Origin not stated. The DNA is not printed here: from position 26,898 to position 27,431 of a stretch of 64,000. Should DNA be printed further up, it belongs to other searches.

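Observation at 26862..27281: ~410-bp cassette (IS30 left-end, then a 180-bp AT-rich leader, then the 77-aa ORF) present twice 27 kb apart (second copy 54278-54731)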

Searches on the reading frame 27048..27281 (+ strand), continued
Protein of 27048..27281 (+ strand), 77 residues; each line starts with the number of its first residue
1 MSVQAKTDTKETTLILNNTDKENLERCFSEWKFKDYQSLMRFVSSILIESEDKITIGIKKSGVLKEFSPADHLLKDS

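Call 54: find_encoding_contigs(protein=P0183, flank=6000, max_places=2)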
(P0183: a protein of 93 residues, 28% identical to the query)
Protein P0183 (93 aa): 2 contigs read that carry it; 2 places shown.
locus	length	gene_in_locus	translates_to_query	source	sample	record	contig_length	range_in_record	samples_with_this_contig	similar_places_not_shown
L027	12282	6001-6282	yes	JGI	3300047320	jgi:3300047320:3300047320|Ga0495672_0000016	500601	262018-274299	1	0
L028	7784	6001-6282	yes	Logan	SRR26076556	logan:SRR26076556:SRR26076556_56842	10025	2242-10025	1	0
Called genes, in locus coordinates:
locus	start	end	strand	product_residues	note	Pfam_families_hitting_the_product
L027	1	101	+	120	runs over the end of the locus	-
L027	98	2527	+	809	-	PF01078:Mg_chelatase (faint), PF12775:AAA_7 (faint), PF20720:nSTAND3 (faint), PF17871:AAA_lid_9, PF07724:AAA_2, PF00004:AAA, PF07728:AAA_5, PF10431:ClpB_D2-small, +2 more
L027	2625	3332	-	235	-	PF00696:AA_kinase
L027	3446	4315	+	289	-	PF03372:Exo_endo_phos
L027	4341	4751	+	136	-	PF12643:MazG-like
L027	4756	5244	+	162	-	PF00293:NUDIX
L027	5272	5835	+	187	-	-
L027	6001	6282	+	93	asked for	-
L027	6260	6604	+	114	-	-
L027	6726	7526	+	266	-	-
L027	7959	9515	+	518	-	PF04203:Sortase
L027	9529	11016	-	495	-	PF08308:PEGA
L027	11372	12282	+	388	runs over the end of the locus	PF14285:DUF4367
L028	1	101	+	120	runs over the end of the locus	-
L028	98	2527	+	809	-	PF01078:Mg_chelatase (faint), PF12775:AAA_7 (faint), PF20720:nSTAND3 (faint), PF17871:AAA_lid_9, PF07724:AAA_2, PF00004:AAA, PF07728:AAA_5, PF10431:ClpB_D2-small, +2 more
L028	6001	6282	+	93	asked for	-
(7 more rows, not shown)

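Call 56: predict_structure(alignment_id=A3)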
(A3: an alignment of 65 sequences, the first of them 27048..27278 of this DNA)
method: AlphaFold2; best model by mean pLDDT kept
length: 77 residues; sequences in the alignment: 65
mean_pLDDT: 88.6   pTM: 0.70
mean pLDDT of the five models: 88.6, 88.4, 88.1, 87.2, 86.5
residues with pLDDT >= 90: 45; 70-90: 29; 50-70: 3; < 50: 0
segments of 3 or more residues with pLDDT < 50: none
pLDDT, mean of each block of 10 residues (from residue 1): 87 91 93 95 89 79 90 84
secondary structure, 60 per line:
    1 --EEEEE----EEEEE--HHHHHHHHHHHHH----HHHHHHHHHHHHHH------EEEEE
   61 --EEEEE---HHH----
elements in order: E3-7 E12-16 H19-31 H36-49 E56-60 E63-67

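Call 57: find_related_loci(query=A3, collection=viral_contigs, flank=4000)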
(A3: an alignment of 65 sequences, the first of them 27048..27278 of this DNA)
Query A3 (77 aa) in viral_contigs; peptide patterns used: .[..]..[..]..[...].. (x = any residue, [..] = any of these).
41 stretches matched a pattern; 11 encode a relative of the query (tblastn E <= 1e-3); 11 distinct loci.
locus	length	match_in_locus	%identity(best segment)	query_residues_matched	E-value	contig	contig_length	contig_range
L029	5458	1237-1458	43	1-75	3e-15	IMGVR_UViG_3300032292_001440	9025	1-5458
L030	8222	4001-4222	43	1-75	3e-15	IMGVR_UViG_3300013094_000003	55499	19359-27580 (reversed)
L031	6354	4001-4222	43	1-75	9e-15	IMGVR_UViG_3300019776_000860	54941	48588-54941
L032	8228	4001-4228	39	1-77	8e-15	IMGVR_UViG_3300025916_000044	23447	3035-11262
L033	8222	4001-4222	43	1-75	9e-15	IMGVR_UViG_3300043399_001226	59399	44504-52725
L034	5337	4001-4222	39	1-75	5e-14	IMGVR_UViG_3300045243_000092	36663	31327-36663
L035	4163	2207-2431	39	1-76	6e-14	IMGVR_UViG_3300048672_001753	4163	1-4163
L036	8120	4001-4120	35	13-52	7e-5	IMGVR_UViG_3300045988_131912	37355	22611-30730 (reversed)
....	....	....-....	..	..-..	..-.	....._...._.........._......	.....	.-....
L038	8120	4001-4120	35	13-52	7e-5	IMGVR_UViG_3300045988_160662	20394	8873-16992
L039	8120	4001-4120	35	13-52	6e-5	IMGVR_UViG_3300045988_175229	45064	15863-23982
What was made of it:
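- Eleven IMG/VR viral contigs encode it (call 57).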

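Call 61: fold_search(model_id=the predicted structure, library=pdb)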
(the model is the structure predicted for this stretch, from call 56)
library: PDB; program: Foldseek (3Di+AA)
matches with E <= 10: 56; with E <= 0.001: 0
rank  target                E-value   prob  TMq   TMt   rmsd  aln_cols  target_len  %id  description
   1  6wgf_2                3.3e+00  0.06  0.18  0.04  12.7        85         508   14  Atomic model of mutant Mcm2-7 hexamer with Mcm6 WHD truncation (released 2020-07-15)
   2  8vvn_C                3.7e+00  0.08  0.23  0.08   9.8        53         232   13  Cryo-EM structure of a type I ZorAB complex from Shewanella sp. strain ANA-3 (released 2025-02-05)
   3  8iuf_B4               3.7e+00  0.04  0.20  0.09  31.6       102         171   10  Cryo-EM structure of Euglena gracilis super-complex I+III2+IV, composite (released 2024-02-28)
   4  3soo_A                4.2e+00  0.05  0.21  0.19  13.4        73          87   16  Crystal structure of a LINE-1 type transposase domain-containing protein 1 (L1TD1) from HOMO SAPIENS at 2.73 A resolut (released 2011-07-20)
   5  8s0a_2                4.5e+00  0.04  0.20  0.03  13.0        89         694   11  H. sapiens MCM2-7 hexamer bound to double stranded DNA (released 2024-10-02)
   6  8kg6_4                4.8e+00  0.15  0.27  0.04   2.8        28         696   28  Yeast replisome in state I (released 2023-12-06)
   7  9pnq                  4.8e+00  0.13  0.27  0.03   8.6        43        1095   21  N4 vRNAP gp50 - Isolated RNAP Domain (released 2025-12-10)
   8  8wxs_A                4.8e+00  0.08  0.19  0.20   8.5        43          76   16  Crystal structure of the LOTUS domain of Drosophila Tejas (released 2024-11-06)
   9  2fqm_C                5.1e+00  0.08  0.33  0.36   7.4        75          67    9  Crystal structure of the oligomerization domain of the phosphoprotein of vesicular stomatitis virus (released 2006-02-07)
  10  9pnr                  5.5e+00  0.12  0.23  0.01   7.6        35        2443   23  N4 vRNAP gp50 - Closed Complex (released 2025-12-10)
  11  3w6j_E                5.5e+00  0.09  0.30  0.17   8.3        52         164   10  Crystal structure of ScpAB core complex (released 2013-04-24)
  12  3c2p_B                5.5e+00  0.09  0.29  0.03  10.1        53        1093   17  X-ray crystal structure of the N4 mini-vRNAP P1 promoter complex (released 2008-12-09)
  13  6wgg_2                5.5e+00  0.03  0.18  0.04  12.5        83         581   16  Atomic model of pre-insertion mutant OCCM-DNA complex(ORC-Cdc6-Cdt1-Mcm2-7 with Mcm6 WHD truncation) (released 2020-07-15)
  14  5l6l_E                5.8e+00  0.06  0.20  0.23  12.5        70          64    8  Structure of Caulobacter crescentus VapBC1 bound to operator DNA (released 2016-12-28)
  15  7xi6_A                5.8e+00  0.04  0.19  0.25  11.5        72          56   12  Crystal structure of C56 from pSSVi (released 2023-04-19)
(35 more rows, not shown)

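Call 65: search_protein_families(library=pfam, proteins=[L025:5156-5986:+, L025:6291-6608:+, L018:4420-4884:+, L030:3291-3902:+, L030:4829-5095:+, L031:4230-5051:+, L032:3504-3911:+, L023:5656-5955:-], max_evalue=0.01)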
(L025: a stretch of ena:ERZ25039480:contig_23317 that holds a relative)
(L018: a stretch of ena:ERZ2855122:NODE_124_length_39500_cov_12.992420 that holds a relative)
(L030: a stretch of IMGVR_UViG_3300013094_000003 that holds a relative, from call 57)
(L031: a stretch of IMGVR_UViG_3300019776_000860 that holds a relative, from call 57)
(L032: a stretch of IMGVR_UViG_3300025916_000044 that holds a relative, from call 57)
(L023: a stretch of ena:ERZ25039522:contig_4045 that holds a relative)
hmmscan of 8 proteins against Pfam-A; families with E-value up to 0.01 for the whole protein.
L025:5156-5986:+ (276 aa): 3 families
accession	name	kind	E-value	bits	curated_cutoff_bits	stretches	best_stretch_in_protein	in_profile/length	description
PF03400.19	DDE_Tnp_IS1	-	1.2e-09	39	24.1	1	180-227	73-121/131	IS1 transposase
PF13683.12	rve_3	-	0.00097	19.3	26.5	1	193-246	17-65/67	Integrase core domain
PF13610.12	DDE_Tnp_IS240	-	0.0099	16.5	27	0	93-149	19-76/139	DDE domain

L025:6291-6608:+ (105 aa): 0 families

L018:4420-4884:+ (154 aa): 4 families
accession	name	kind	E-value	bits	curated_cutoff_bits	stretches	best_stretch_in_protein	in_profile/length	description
PF01381.28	HTH_3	-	5.5e-14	52.4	23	1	4-59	1-55/55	Helix-turn-helix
PF13560.12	HTH_31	-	2.9e-08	34.3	27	1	4-59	6-61/64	Helix-turn-helix domain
PF13443.12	HTH_26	-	0.00022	21.9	22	1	3-63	1-61/63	Cro/C1-type HTH DNA-binding domain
PF12844.13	HTH_19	-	0.004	17.5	30.2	1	3-55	3-54/64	Helix-turn-helix domain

L030:3291-3902:+ (203 aa): 3 families
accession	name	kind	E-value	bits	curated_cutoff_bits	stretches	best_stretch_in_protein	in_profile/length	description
PF00239.26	Resolvase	-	5.1e-43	147.1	23.3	1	3-142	2-144/145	Resolvase, N terminal domain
PF02796.21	HTH_7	-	0.0004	20.9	23.8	1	145-186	1-41/45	Helix-turn-helix domain of resolvase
PF13022.12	HTH_Tnp_1_2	-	0.0064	17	27.9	0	147-186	4-46/122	Helix-turn-helix of insertion element transposase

L030:4829-5095:+ (88 aa): 2 families
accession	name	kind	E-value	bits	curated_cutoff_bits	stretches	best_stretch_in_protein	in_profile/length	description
PF09827.14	CRISPR_Cas2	-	0.00023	21.7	23.8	1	1-79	2-71/74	CRISPR associated protein Cas2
PF20803.2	PaaX_M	-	0.0053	17.3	24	1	4-47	11-53/83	PaaX protein central Cas2-like domain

L031:4230-5051:+ (273 aa): 0 families

L032:3504-3911:+ (135 aa): 1 family
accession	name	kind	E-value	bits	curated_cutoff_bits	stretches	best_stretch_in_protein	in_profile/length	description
PF02661.23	Fic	-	1.1e-09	39.4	24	1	4-82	2-93/93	Fic/DOC family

L023:5656-5955:- (99 aa): 0 families

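Call 76: search_protein_families(library=ncbifam, proteins=[window:27048-27278:+, P0078, L018:5240-5566:+, L034:4232-4549:+], max_evalue=0.1)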
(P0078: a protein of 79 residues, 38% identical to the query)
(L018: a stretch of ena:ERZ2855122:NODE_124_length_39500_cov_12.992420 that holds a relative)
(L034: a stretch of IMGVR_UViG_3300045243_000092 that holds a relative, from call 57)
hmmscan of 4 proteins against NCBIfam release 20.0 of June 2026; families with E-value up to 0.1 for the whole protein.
window:27048-27278:+ (77 aa): 0 families

P0078 (79 aa): 0 families

L018:5240-5566:+ (109 aa): 0 families

L034:4232-4549:+ (106 aa): 2 families
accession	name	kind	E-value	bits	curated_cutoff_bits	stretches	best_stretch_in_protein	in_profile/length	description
TIGR00198.1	cat_per_HPI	equivalog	0.029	12.5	770.25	1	20-93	378-453/716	catalase/peroxidase HPI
TIGR04527.1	mycoplas_twoTM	subfamily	0.05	13.3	125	1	31-101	133-202/248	MG_279/MG_280 family protein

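Call 79: fold_search(model_id=the predicted structure, library=viral)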
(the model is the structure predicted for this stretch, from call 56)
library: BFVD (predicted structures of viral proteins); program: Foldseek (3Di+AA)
matches with E <= 10: 306; with E <= 0.001: 0
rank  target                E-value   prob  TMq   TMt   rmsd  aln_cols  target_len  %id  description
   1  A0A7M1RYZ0            6.1e-01  0.21  0.26  0.25  13.4        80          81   10  Uncharacterized protein [uncultured phage cr128_1]
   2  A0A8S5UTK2            8.4e-01  0.13  0.27  0.11  15.3        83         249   14  Uncharacterized protein [Myoviridae sp. ctYA416]
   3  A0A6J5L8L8            9.0e-01  0.11  0.22  0.25  10.8        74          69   15  Uncharacterized protein [uncultured Caudovirales phage]
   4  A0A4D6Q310            9.6e-01  0.14  0.27  0.19  14.3        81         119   15  Polyprotein (Fragment) [Sweet potato feathery mottle virus]
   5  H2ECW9                1.0e+00  0.12  0.22  0.22  12.2        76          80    8  Uncharacterized protein [Moumouvirus sp. 'Monve']
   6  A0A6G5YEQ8            1.2e+00  0.12  0.21  0.21  10.6        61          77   15  (no name in the UniProt tables at hand)
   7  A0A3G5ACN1            1.4e+00  0.18  0.28  0.33   6.5        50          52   16  Uncharacterized protein [Satyrvirus sp.]
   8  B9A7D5                1.4e+00  0.14  0.26  0.09   9.6        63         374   14  Portal protein (Fragment) [Serratia phage KSP100]
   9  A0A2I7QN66            1.4e+00  0.12  0.27  0.11  12.5        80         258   16  (no name in the UniProt tables at hand)
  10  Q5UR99                1.4e+00  0.07  0.20  0.07  14.8        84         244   14  Uncharacterized protein L573 [Acanthamoeba polyphaga mimivirus]
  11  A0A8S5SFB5            1.6e+00  0.10  0.24  0.18  13.2        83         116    7  Uncharacterized protein [Podoviridae sp. ctZih56]
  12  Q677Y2                1.7e+00  0.20  0.24  0.38   6.7        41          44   22  Uncharacterized protein [lymphocystis disease virus-China]
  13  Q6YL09                1.7e+00  0.13  0.27  0.18   9.2        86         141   15  NS5B (Fragment) [Hepacivirus hominis]
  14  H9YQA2                1.7e+00  0.10  0.20  0.25  13.4        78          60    5  (no name in the UniProt tables at hand)
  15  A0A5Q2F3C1            1.7e+00  0.10  0.27  0.25  14.4        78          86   12  Uncharacterized protein [Shigella phage Sfin-4]
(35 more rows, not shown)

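Call 85: search_dna_similar(query=window:27048-27278:+, collection=phages, mode=protein, max_evalue=0.001, max_rows=15)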
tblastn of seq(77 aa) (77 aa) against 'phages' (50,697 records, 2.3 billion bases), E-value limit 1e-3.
No match.
